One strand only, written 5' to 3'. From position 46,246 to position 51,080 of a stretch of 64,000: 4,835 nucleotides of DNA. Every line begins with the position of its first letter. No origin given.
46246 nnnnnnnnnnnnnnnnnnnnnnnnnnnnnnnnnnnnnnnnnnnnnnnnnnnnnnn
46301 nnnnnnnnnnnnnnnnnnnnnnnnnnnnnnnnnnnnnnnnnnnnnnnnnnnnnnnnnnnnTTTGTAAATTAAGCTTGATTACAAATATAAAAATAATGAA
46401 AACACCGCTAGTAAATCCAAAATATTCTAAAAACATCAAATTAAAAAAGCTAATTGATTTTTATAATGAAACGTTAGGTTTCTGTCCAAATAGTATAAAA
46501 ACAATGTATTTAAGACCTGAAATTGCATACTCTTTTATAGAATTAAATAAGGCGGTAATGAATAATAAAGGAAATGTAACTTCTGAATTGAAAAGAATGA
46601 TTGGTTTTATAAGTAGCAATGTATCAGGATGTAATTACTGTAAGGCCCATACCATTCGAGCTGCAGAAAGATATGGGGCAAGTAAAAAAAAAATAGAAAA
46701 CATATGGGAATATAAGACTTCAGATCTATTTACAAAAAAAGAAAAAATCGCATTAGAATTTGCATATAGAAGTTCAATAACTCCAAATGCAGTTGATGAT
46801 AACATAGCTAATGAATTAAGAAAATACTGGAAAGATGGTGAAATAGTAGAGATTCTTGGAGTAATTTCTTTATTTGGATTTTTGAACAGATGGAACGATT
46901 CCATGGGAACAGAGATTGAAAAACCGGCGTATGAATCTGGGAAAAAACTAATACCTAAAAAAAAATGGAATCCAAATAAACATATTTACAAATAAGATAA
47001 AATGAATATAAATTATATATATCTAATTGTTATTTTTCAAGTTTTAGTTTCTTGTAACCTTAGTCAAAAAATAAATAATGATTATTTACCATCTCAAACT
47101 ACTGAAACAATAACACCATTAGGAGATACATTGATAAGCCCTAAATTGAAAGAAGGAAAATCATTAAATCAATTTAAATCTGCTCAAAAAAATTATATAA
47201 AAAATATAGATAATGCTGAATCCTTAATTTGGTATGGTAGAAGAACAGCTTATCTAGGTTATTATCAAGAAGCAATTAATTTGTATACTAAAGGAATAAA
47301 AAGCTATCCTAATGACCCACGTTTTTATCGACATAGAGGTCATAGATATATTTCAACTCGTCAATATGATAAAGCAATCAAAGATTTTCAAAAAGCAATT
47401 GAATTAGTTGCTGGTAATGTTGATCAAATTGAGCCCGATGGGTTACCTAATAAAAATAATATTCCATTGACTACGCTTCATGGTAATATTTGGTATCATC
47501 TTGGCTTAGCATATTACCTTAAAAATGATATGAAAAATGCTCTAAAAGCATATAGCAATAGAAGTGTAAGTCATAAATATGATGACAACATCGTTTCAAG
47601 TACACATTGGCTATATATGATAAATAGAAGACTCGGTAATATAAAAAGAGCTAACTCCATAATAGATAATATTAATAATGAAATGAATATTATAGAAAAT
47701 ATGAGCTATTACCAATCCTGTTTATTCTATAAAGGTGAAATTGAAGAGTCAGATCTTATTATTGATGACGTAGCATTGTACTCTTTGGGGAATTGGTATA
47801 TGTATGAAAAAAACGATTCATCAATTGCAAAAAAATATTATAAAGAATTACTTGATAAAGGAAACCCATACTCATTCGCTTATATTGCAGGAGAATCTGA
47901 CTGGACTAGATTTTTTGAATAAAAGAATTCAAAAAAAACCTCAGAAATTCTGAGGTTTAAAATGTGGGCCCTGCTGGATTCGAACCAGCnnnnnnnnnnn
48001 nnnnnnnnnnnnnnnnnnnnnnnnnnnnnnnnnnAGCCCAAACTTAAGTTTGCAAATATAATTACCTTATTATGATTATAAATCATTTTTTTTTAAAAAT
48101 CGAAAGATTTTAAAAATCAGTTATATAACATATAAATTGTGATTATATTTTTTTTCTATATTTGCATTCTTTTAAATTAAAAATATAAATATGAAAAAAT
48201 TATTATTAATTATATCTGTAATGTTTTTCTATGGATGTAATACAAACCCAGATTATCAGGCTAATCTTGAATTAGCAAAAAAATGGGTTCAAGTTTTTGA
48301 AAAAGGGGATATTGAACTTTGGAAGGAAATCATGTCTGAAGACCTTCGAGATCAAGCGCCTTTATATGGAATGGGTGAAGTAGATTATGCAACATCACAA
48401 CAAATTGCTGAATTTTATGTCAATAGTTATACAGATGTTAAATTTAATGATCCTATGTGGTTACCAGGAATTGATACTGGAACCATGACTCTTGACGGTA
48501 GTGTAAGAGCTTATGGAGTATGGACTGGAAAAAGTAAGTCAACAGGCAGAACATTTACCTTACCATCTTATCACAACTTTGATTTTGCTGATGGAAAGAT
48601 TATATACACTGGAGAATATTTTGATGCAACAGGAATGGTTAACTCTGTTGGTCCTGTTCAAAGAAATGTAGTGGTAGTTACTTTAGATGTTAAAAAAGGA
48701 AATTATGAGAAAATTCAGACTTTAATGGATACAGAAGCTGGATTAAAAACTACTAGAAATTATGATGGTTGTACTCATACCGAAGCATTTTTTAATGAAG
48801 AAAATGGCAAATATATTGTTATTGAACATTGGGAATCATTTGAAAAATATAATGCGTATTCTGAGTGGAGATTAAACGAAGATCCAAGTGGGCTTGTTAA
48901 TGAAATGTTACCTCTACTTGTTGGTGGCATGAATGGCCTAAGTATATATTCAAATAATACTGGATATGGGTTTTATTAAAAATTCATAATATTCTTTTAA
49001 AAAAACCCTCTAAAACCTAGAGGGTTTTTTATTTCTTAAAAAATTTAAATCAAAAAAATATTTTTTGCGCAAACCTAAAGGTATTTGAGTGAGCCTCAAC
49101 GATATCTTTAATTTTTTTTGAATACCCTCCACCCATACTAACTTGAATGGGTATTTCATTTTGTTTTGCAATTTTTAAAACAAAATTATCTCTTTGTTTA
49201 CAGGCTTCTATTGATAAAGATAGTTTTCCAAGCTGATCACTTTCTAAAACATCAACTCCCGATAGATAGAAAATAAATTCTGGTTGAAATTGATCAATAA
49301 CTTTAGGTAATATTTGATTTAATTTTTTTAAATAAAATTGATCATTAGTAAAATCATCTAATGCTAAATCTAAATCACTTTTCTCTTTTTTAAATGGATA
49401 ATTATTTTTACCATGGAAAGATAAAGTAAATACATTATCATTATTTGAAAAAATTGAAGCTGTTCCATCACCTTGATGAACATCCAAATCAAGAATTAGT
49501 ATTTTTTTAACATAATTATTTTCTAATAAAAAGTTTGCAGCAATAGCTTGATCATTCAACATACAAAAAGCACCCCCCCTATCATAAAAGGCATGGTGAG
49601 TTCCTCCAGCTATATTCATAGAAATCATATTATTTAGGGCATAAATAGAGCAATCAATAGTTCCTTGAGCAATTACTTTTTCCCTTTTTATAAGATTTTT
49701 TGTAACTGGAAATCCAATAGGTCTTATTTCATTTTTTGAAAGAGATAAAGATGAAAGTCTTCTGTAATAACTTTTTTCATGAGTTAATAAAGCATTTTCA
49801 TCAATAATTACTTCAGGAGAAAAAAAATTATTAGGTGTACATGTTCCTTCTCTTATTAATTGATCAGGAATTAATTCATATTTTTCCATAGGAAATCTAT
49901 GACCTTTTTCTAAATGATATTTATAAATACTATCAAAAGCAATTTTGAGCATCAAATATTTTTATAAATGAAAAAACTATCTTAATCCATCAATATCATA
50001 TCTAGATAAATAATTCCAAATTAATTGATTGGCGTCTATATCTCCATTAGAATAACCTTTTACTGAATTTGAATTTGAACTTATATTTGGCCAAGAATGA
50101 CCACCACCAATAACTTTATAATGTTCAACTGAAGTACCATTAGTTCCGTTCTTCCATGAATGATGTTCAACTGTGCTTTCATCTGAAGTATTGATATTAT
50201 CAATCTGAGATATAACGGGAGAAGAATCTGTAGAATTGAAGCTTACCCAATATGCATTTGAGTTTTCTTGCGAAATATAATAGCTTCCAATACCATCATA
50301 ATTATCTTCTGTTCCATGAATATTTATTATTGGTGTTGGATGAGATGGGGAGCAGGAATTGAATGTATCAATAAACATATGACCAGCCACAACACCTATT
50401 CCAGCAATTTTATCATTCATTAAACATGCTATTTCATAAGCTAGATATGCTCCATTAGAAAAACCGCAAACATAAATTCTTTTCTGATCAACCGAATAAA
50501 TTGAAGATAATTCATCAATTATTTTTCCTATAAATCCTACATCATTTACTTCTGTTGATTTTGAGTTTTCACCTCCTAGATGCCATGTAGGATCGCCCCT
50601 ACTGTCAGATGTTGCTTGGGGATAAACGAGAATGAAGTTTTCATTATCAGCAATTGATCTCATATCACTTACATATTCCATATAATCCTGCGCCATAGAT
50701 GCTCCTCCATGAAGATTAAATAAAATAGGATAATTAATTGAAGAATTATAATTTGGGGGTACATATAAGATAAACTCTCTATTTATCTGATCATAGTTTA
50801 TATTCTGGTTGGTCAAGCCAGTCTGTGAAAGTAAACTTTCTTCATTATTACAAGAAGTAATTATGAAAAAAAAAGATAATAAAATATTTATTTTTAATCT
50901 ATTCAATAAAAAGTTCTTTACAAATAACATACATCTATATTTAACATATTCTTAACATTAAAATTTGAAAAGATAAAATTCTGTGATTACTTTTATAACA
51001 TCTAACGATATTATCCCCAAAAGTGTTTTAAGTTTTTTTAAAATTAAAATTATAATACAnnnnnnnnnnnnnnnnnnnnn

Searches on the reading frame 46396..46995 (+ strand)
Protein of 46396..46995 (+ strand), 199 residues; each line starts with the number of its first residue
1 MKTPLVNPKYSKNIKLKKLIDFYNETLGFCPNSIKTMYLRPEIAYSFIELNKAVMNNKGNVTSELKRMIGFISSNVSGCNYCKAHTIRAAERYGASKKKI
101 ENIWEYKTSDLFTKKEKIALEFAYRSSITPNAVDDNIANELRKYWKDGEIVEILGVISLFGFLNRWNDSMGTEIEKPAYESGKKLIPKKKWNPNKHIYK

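Call 52: search_protein_families(library=pfam, proteins=[window:46396-46995:+], max_evalue=0.01)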
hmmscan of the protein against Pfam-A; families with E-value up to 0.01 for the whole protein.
window:46396-46995:+ (199 aa): 1 family
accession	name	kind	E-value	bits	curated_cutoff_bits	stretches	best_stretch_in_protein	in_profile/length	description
PF02627.25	CMD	-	6.1e-06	26.6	23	1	41-120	1-79/84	Carboxymuconolactone decarboxylase family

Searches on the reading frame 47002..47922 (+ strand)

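Call 52: search_protein_families(library=pfam, proteins=[window:47002-47922:+], max_evalue=0.01)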
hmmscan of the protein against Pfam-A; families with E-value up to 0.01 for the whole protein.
window:47002-47922:+ (306 aa): 13 families
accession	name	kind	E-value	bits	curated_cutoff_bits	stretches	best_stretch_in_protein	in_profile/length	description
PF07719.23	TPR_2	-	3.7e-14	52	27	1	107-135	2-30/34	Tetratricopeptide repeat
PF00515.34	TPR_1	-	1.2e-09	38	27.8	2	109-135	4-30/34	Tetratricopeptide repeat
PF13181.12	TPR_8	-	1.3e-09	37.8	25.7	1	111-135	6-30/34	Tetratricopeptide repeat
PF13432.12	TPR_16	-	2.2e-08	34.8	32.7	1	84-138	9-63/65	Tetratricopeptide repeat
PF13428.12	TPR_14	-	7.4e-08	32.8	23.5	0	74-111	3-40/44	Tetratricopeptide repeat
PF13174.12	TPR_6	-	3.6e-06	27.7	26.3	0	258-286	2-29/33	Tetratricopeptide repeat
PF13414.12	TPR_11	-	6.7e-06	26.1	26.8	1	84-114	6-36/42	TPR repeat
PF13176.12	TPR_7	-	1.3e-05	25.4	27.9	0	85-100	12-29/36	Tetratricopeptide repeat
PF13424.12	TPR_12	-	0.00015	22.3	30.1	0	116-136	13-33/77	Tetratricopeptide repeat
PF13431.12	TPR_17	-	0.00055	20.4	24.4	0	94-126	1-33/34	Tetratricopeptide repeat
PF13371.12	TPR_9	-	0.0034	17.8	35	0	102-135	25-58/73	Tetratricopeptide repeat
PF23914.1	TPR_CcmH_CycH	-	0.005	17.1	42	0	88-138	103-153/158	Cytochrome c-type biogenesis protein H TPR domain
PF25064.1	ARM_TT21_5th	-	0.0066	17.2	27.8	0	72-132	38-98/117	TT21 fifth ARM repeats domain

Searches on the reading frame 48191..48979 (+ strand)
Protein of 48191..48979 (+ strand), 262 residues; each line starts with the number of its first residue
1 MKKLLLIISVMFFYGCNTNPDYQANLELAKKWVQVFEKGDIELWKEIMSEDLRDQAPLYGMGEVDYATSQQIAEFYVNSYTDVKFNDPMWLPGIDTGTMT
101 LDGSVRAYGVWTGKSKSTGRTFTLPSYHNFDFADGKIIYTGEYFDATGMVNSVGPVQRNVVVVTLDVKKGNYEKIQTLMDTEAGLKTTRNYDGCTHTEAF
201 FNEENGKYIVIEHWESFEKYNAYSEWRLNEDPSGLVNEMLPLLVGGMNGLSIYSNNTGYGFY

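Call 3: search_protein_families(library=pfam, proteins=[window:48191-48979:+], max_evalue=1)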
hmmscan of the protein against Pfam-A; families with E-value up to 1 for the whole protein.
window:48191-48979:+ (262 aa): 4 families
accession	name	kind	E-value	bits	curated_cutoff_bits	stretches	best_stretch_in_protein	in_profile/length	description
PF12680.13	SnoaL_2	-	3.3e-06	28.1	27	1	30-138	2-100/102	SnoaL-like domain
PF03992.22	ABM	-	3e-05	24.5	23.1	1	160-223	3-66/78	Antibiotic biosynthesis monooxygenase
PF07366.18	SnoaL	-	0.0057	16.9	28.4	1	28-149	3-122/126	SnoaL-like polyketide cyclase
PF13826.12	Monooxy_af470-like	-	0.082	13.7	25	1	177-225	25-71/118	Monooxygenase af470-like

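Call 4: search_protein_families(library=ncbifam, proteins=[window:48191-48979:+], max_evalue=1)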
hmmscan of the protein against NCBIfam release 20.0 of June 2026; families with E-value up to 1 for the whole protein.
window:48191-48979:+ (262 aa): 3 families
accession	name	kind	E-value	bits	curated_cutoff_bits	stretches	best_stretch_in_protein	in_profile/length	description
TIGR02096.1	TIGR02096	subfamily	0.00043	20.6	97.1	1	27-154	2-129/129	ketosteroid isomerase-related protein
NF045606.1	lipo_J517_1871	equivalog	0.15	12.1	60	0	1-23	1-23/133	J517_1871 family lipoprotein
NF008369.0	PRK11168.1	equivalog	0.26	10.1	278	1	10-67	169-220/401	anaerobic glycerol-3-phosphate dehydrogenase subunit C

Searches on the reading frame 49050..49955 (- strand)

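Call 52: search_protein_families(library=pfam, proteins=[window:49050-49955:-], max_evalue=0.01)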
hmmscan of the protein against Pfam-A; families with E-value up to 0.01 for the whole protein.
window:49050-49955:- (301 aa): 1 family
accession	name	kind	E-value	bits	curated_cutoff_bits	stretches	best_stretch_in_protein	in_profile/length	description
PF00850.24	Hist_deacetyl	-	2.9e-52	178.3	27.9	1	19-289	1-294/298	Histone deacetylase domain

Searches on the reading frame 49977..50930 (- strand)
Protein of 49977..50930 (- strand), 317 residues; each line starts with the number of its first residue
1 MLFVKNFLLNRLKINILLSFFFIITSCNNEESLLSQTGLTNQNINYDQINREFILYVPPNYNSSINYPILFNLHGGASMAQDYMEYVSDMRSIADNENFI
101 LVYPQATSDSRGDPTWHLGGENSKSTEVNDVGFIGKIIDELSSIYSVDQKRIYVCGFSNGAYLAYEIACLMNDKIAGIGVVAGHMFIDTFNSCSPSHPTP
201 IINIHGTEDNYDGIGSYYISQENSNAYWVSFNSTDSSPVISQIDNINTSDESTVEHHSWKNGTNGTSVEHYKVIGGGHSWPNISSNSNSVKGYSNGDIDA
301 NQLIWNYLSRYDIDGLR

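Call 52: search_protein_families(library=pfam, proteins=[window:49977-50930:-], max_evalue=0.01)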
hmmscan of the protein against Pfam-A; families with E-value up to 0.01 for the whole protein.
window:49977-50930:- (317 aa): 6 families
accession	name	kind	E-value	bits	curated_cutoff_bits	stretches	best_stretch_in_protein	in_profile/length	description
PF02230.22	Abhydrolase_2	-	7.6e-08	32.9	23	1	134-213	90-171/217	Phospholipase/Carboxylesterase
PF10503.15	Esterase_PHB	-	3.2e-07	30.3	23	1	53-193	3-140/219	Esterase PHB depolymerase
PF20434.5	BD-FAE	-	3.1e-05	24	26.8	1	55-174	3-113/215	BD-FAE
PF00756.26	Esterase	-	0.00026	21.3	22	1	51-281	8-238/251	Putative esterase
PF07859.19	Abhydrolase_3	-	0.0014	18.8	25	1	125-230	46-155/210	alpha/beta hydrolase fold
PF00326.27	Peptidase_S9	-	0.0087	16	22.6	0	95-168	11-82/213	Prolyl oligopeptidase family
